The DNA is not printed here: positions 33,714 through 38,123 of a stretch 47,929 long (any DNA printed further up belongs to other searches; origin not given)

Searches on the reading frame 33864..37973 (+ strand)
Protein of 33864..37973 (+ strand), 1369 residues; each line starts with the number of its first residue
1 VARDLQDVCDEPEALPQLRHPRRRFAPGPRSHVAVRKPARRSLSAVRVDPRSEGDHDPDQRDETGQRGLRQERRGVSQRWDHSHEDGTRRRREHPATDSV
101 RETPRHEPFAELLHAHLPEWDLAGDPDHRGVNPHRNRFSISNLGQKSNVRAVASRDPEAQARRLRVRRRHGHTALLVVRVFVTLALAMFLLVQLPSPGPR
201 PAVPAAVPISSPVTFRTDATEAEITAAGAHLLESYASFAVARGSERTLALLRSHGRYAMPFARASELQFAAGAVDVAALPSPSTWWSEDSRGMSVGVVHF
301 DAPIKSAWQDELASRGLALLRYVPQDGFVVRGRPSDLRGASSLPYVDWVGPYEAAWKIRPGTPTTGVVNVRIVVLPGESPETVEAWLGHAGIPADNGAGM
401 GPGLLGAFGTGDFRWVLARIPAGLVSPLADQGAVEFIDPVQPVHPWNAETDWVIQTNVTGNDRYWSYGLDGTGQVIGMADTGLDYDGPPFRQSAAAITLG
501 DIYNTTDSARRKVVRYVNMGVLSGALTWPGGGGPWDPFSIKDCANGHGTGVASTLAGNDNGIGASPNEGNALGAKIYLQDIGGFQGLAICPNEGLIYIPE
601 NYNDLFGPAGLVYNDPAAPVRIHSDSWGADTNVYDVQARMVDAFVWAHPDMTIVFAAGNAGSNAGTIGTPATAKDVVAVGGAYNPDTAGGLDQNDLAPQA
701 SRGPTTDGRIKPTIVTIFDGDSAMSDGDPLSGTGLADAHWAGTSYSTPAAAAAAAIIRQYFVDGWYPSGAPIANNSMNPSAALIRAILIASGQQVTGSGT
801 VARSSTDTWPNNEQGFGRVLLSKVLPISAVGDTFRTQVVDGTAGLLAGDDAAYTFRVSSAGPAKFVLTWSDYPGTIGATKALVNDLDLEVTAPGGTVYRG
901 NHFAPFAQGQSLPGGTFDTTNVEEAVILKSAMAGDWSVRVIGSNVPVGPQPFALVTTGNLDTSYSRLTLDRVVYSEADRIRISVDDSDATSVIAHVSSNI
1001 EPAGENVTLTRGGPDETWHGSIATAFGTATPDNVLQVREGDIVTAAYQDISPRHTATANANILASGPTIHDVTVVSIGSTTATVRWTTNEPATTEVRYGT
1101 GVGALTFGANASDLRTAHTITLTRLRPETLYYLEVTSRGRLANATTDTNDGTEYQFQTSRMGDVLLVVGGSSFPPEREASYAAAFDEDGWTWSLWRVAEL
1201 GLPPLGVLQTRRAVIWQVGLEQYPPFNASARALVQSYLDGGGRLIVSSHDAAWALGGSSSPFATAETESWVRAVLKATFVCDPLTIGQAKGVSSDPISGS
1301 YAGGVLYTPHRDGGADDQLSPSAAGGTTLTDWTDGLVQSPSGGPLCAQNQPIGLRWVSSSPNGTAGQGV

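Call 76: search_protein_families(library=pfam, proteins=[window:33864-37973:+], max_evalue=0.00001)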
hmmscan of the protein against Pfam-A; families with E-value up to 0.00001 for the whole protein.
window:33864-37973:+ (1369 aa): 2 families
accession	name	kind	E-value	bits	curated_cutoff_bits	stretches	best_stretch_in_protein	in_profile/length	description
PF00082.27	Peptidase_S8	-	5e-26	92.1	21.8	1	471-817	1-288/288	Subtilase family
PF16656.11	Pur_ac_phosph_N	-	5.4e-07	30.5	30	1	1072-1157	6-92/93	Purple acid Phosphatase, N-terminal domain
